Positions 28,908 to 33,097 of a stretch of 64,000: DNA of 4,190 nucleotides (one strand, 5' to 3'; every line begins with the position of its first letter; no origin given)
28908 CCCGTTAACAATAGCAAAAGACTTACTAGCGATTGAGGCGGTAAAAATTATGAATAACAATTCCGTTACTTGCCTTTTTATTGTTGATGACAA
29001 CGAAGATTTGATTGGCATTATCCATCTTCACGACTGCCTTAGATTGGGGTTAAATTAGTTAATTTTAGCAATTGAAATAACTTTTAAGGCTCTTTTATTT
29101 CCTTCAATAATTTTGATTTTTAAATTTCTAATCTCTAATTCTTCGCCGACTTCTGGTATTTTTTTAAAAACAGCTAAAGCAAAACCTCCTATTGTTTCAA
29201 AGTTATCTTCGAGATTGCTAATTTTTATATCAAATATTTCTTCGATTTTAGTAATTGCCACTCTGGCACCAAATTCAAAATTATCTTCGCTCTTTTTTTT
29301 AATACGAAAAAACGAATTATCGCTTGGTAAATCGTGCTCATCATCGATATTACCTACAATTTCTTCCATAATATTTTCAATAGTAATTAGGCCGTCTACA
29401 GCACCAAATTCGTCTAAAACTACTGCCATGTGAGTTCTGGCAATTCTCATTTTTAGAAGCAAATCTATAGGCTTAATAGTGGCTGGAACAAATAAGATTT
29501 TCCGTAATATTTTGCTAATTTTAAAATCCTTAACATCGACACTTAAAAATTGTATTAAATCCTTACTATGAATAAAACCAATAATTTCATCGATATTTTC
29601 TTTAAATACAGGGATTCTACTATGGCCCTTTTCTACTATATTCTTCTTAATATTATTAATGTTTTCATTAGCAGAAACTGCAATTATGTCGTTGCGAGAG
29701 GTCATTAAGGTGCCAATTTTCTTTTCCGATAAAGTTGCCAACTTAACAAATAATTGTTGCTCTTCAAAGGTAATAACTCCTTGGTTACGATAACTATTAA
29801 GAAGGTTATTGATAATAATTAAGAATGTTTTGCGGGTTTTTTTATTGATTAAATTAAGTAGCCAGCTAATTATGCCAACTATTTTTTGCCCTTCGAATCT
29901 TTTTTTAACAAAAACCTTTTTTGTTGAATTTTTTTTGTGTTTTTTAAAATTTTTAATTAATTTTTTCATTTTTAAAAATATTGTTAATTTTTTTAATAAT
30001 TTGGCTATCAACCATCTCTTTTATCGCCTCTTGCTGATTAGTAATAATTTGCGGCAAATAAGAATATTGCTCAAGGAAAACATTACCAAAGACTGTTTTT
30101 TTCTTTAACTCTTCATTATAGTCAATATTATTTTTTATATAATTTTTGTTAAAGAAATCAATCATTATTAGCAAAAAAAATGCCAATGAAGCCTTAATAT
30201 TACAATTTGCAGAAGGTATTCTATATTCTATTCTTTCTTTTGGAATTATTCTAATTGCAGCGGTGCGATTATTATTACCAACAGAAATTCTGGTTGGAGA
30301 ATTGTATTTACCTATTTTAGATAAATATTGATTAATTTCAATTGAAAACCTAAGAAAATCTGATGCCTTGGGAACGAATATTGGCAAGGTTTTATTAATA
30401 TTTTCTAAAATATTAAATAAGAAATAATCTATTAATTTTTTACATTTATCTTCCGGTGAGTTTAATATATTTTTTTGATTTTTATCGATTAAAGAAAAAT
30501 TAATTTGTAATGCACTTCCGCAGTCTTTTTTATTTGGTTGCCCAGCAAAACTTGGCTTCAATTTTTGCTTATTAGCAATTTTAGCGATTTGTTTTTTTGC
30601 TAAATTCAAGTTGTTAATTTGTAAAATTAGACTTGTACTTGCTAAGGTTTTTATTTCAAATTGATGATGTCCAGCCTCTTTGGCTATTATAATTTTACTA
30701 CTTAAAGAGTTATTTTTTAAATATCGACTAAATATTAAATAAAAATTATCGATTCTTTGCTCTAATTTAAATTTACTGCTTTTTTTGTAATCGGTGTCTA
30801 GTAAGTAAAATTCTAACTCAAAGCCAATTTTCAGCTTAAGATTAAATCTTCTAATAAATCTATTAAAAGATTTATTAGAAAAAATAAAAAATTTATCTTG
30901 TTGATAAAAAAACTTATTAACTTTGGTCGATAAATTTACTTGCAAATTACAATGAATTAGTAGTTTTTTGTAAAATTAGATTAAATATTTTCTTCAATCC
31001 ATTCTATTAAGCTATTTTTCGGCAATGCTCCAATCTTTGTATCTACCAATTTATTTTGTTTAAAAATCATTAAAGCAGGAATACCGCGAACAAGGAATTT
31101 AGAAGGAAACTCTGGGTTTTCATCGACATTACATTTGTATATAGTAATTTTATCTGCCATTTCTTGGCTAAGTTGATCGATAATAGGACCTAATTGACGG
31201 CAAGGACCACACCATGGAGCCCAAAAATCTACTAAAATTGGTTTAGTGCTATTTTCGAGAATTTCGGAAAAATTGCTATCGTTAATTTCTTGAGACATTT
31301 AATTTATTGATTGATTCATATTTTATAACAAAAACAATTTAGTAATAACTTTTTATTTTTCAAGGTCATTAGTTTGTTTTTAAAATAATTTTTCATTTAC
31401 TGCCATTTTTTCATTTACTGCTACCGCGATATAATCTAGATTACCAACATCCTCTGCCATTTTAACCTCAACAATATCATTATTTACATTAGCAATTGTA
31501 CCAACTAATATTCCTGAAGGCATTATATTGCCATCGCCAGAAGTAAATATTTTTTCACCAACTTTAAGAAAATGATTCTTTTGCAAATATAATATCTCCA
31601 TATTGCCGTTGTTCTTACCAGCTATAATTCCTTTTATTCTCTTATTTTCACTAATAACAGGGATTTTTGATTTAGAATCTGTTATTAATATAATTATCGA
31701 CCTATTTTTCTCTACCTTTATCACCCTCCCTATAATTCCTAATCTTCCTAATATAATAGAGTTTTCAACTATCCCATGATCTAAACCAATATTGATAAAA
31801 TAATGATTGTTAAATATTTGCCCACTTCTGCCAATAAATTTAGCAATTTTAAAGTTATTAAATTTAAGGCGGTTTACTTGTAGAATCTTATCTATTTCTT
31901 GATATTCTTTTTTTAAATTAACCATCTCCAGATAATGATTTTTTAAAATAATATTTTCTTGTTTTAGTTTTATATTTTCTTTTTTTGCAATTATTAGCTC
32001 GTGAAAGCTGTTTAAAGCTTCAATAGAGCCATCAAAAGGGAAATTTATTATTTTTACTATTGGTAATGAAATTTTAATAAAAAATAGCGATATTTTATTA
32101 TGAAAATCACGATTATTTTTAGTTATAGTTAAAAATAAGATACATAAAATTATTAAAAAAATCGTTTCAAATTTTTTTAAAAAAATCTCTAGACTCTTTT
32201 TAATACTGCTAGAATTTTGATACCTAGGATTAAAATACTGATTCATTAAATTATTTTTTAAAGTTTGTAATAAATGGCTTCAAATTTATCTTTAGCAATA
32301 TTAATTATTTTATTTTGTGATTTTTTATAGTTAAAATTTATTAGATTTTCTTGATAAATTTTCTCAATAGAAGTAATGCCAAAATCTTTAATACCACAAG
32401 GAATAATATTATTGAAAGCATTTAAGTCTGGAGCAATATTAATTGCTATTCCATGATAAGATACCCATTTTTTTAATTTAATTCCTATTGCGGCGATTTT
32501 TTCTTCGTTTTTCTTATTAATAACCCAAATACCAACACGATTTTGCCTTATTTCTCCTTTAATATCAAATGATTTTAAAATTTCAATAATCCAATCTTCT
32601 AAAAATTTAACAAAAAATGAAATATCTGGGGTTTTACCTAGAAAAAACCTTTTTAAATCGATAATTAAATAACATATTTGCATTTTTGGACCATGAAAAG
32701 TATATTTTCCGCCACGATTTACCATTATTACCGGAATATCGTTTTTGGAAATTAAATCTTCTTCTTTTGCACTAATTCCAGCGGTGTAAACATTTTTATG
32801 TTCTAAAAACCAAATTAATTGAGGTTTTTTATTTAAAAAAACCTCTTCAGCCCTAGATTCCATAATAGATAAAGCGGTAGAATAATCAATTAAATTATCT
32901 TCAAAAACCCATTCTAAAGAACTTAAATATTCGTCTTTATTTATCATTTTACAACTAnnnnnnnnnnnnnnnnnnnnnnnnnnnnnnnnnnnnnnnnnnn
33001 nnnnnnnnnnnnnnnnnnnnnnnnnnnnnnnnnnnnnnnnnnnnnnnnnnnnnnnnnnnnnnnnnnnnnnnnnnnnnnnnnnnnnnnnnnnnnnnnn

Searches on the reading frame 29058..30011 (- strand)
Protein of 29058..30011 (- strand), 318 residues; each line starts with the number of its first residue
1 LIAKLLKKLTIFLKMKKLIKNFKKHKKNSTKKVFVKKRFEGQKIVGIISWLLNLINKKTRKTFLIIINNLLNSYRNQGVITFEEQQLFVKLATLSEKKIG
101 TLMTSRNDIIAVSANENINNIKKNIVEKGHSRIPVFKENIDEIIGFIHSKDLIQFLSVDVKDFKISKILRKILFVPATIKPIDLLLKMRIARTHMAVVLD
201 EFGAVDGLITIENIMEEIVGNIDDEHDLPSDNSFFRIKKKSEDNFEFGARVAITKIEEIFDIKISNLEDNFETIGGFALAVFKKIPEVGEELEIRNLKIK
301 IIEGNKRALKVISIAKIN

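Call 8: search_protein_families(library=pfam, proteins=[window:29058-30011:-])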
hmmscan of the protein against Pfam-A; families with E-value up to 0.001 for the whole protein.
window:29058-30011:- (318 aa): 2 families
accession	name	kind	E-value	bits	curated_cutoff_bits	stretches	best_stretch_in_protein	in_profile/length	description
PF03471.22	CorC_HlyC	-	6.3e-13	49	27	1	239-316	2-79/81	Transporter associated domain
PF00571.33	CBS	-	1.6e-12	48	24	1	101-156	3-55/57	CBS domain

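Call 40: search_protein_families(library=ncbifam, proteins=[window:29058-30011:-], max_evalue=0.001)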
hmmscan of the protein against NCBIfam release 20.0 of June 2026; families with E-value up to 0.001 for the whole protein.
window:29058-30011:- (318 aa): 5 families
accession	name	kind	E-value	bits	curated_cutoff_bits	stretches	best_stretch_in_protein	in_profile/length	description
TIGR03520.1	GldE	subfamily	2.1e-43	148.9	376.05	1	62-314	154-405/408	gliding motility-associated protein GldE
NF011675.0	PRK15094.1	equivalog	9.7e-43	146.5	379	1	46-309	17-274/292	CNNM family magnesium/cobalt transport protein CorC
NF052568.1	PolamExpPaeASal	equivalog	1.8e-32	112.7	500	1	67-303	180-411/424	polyamine export protein PaeA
NF008604.1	PRK11573.1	equivalog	1.1e-22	80.6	475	1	78-317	183-419/428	hypothetical protein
TIGR01302.1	IMP_dehydrog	equivalog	4.4e-05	22.5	481.5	1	108-217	89-199/450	IMP dehydrogenase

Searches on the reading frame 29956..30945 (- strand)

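Call 8: search_protein_families(library=pfam, proteins=[window:29956-30945:-])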
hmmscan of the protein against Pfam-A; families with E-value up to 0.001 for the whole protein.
window:29956-30945:- (330 aa): 1 family
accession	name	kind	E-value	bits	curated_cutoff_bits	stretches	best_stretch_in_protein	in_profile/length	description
PF00120.29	Gln-synt_C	-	8.3e-27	94.6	24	1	34-319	18-311/344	Glutamine synthetase, catalytic domain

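Call 40: search_protein_families(library=ncbifam, proteins=[window:29956-30945:-], max_evalue=0.001)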
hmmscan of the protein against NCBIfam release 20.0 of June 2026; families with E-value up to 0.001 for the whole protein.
window:29956-30945:- (330 aa): 4 families
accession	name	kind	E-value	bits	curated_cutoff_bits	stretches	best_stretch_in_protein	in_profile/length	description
TIGR03105.1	gln_synth_III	equivalog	5.6e-14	51.5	469.6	1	94-318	184-399/435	type III glutamate--ammonia ligase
TIGR00653.1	GlnA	equivalog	6.4e-14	51.5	429.15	1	90-327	207-432/462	type I glutamate--ammonia ligase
NF007006.0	PRK09469.1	equivalog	7.1e-08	31.4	845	1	95-329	219-440/469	glutamate--ammonia ligase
NF045547.1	GGputSyn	equivalog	3.5e-05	22.7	650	1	72-240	171-326/438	gamma-glutamylputrescine synthetase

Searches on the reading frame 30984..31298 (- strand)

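Call 8: search_protein_families(library=pfam, proteins=[window:30984-31298:-])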
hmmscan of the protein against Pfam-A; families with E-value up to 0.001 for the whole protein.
window:30984-31298:- (105 aa): 6 families
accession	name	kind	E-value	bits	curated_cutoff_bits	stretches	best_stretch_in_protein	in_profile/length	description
PF00085.26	Thioredoxin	-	5e-32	110.4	23.5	1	4-103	4-103/103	Thioredoxin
PF13098.12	Thioredoxin_2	-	3.4e-08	34.2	27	1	16-100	3-103/104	Thioredoxin-like domain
PF13905.12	Thioredoxin_8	-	4.2e-07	30.7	27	1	19-53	2-38/94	Thioredoxin-like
PF14595.12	Thioredoxin_9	-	1.2e-05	25.6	25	1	22-94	45-119/129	Thioredoxin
PF08534.16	Redoxin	-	4.1e-05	23.8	26.6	1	16-70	26-82/148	Redoxin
PF13899.12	Thioredoxin_7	-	0.00057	20.4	27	0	15-62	14-64/83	Thioredoxin-like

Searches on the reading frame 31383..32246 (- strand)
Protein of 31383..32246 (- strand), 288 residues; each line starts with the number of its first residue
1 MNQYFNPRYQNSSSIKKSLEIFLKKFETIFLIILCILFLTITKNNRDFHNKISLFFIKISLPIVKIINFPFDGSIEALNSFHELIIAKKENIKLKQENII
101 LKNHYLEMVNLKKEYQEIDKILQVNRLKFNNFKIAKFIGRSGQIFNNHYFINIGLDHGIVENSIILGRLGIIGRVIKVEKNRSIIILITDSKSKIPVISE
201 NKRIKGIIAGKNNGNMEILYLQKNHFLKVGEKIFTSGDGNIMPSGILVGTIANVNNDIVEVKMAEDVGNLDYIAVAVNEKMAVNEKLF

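Call 8: search_protein_families(library=pfam, proteins=[window:31383-32246:-])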
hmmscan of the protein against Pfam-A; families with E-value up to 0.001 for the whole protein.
window:31383-32246:- (288 aa): 1 family
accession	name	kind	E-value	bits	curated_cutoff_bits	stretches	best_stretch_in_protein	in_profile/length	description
PF04085.20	MreC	-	9.9e-29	100.4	28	1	138-275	2-145/147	Rod shape-determining protein MreC, barrel core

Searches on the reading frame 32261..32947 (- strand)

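Call 8: search_protein_families(library=pfam, proteins=[window:32261-32947:-])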
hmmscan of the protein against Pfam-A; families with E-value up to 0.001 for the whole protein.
window:32261-32947:- (229 aa): 1 family
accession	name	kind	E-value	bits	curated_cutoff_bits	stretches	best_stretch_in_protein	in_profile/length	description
PF21948.1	LplA-B_cat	-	2.4e-33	116.2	27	1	21-201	1-185/200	Lipoyl protein ligase A/B catalytic domain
